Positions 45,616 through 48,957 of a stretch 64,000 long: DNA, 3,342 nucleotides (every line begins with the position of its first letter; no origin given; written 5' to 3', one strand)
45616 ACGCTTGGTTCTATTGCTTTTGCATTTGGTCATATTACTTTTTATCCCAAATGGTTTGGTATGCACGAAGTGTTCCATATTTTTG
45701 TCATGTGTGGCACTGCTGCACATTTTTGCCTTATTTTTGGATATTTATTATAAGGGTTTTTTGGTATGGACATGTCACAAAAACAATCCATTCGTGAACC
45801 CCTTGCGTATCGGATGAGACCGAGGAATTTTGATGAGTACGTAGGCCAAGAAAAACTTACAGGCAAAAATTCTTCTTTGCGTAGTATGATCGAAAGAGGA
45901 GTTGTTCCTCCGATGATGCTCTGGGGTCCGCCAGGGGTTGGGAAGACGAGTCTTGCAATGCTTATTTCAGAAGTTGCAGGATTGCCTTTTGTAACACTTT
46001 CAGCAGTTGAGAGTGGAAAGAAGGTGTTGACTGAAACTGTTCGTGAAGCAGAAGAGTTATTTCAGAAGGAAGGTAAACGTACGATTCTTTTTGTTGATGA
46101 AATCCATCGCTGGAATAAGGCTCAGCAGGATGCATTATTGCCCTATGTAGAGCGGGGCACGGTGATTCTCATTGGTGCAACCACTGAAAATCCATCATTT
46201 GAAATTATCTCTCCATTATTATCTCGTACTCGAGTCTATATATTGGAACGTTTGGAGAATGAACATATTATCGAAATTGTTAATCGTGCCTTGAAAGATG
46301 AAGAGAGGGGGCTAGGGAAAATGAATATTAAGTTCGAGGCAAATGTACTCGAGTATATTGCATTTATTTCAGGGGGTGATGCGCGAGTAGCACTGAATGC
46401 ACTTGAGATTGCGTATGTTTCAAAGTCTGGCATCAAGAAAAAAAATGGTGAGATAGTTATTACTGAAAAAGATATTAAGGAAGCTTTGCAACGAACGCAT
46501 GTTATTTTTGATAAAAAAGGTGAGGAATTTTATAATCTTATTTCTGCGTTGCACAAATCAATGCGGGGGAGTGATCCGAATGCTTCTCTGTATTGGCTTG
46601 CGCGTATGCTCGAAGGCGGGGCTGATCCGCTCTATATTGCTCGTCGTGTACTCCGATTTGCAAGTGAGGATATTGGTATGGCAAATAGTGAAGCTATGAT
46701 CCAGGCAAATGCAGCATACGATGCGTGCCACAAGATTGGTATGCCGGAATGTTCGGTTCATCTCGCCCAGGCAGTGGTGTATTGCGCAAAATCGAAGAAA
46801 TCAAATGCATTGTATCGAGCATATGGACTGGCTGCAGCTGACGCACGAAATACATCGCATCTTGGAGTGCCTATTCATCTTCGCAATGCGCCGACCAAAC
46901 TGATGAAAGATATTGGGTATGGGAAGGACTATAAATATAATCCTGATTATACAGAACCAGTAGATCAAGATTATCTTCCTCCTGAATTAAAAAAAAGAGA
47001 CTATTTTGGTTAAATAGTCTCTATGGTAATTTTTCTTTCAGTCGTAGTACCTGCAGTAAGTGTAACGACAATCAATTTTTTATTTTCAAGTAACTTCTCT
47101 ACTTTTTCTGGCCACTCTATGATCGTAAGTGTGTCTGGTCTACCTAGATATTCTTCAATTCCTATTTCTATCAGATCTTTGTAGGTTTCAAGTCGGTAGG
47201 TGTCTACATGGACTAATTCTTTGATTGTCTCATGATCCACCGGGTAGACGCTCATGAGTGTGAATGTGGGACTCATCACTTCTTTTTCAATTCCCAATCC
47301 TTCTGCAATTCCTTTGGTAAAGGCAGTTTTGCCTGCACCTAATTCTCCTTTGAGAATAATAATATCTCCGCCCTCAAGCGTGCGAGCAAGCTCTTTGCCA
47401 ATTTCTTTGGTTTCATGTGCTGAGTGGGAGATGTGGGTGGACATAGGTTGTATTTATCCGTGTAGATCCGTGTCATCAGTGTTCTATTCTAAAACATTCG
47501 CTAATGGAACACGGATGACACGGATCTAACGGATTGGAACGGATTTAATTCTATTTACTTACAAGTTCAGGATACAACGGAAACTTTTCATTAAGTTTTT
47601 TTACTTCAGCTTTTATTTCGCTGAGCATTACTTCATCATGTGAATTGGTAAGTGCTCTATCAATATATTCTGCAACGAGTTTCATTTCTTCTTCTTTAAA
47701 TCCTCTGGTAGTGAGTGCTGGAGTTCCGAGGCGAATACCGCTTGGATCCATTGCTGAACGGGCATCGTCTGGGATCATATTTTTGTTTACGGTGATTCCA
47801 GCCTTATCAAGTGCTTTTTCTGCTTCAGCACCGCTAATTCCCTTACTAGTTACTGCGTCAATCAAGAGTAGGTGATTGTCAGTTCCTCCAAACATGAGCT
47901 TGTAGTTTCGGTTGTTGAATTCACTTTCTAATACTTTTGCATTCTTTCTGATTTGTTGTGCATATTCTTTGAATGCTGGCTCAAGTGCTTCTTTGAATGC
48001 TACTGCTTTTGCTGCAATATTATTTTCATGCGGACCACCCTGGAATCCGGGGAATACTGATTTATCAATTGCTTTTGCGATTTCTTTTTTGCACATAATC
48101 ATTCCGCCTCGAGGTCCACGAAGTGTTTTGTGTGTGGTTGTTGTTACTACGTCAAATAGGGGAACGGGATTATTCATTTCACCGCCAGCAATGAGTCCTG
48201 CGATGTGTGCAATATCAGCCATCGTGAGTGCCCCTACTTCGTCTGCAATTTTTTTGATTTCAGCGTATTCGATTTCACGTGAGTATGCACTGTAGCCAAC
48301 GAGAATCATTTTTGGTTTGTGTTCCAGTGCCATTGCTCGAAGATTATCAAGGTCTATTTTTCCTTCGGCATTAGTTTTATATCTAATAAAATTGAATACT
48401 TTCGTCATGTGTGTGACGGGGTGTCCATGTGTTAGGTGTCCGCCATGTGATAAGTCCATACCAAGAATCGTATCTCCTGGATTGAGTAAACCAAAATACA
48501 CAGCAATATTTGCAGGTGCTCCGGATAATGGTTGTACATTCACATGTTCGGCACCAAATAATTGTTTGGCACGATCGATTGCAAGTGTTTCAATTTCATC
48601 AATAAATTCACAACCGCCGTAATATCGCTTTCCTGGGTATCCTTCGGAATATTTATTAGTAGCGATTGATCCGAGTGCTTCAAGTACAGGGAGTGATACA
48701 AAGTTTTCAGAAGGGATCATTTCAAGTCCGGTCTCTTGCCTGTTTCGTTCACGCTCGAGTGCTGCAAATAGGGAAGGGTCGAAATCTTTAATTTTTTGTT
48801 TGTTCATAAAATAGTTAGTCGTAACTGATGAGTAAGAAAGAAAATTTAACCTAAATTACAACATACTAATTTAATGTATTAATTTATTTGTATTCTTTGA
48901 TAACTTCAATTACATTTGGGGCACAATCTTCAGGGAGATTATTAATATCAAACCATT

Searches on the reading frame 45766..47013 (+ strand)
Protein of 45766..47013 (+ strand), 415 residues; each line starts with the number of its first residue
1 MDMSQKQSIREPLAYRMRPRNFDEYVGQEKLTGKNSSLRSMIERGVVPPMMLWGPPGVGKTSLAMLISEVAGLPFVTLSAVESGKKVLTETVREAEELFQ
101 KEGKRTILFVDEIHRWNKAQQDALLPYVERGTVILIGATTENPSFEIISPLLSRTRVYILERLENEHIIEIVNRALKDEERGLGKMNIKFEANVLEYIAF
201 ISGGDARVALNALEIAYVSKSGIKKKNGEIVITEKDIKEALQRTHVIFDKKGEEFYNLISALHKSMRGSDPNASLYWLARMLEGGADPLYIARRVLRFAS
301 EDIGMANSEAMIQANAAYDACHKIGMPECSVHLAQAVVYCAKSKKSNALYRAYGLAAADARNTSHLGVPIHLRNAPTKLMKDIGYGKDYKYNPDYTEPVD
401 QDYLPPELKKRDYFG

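Call 43: search_protein_families(library=pfam, proteins=[window:45766-47013:+], max_evalue=0.000001)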
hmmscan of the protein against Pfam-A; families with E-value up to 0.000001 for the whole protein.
window:45766-47013:+ (415 aa): 5 families
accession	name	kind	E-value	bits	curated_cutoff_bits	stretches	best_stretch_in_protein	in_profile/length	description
PF12002.13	MgsA_C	-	2.7e-59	200.3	27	1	268-414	1-148/167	MgsA AAA+ ATPase C terminal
PF16193.11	AAA_assoc_2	-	1.3e-26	93.1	34.3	1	185-267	2-81/81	AAA C-terminal domain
PF00004.35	AAA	-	4e-18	66.6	21.2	1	50-157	1-125/131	ATPase family associated with various cellular activities (AAA)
PF05496.18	RuvB_N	-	1.7e-13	51.1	27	1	17-139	1-120/159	Holliday junction DNA helicase RuvB P-loop domain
PF07728.20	AAA_5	-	4.6e-07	30.4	22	0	50-136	2-98/139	AAA domain (dynein-related subfamily)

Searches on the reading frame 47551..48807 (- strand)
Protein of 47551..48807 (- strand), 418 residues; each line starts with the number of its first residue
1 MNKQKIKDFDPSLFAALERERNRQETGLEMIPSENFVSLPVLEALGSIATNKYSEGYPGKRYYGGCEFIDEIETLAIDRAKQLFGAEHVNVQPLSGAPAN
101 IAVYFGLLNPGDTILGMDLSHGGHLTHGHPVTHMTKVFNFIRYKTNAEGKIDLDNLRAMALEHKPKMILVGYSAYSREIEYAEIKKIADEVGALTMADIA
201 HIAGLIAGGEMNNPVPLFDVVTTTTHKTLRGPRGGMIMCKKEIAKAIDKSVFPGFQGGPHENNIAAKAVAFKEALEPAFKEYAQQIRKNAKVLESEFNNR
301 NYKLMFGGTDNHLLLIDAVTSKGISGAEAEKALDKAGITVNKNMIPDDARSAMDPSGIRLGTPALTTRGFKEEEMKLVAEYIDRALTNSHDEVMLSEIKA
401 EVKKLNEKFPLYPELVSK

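Call 43: search_protein_families(library=pfam, proteins=[window:47551-48807:-], max_evalue=0.000001)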
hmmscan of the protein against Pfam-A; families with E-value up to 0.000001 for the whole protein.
window:47551-48807:- (418 aa): 2 families
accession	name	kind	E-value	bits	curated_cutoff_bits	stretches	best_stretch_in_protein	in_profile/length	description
PF00464.25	SHMT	-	4.9e-160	532.9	27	1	6-382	1-399/399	Serine hydroxymethyltransferase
PF00155.27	Aminotran_1_2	-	7.8e-11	42.2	19.7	1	64-325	39-314/361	Aminotransferase class I and II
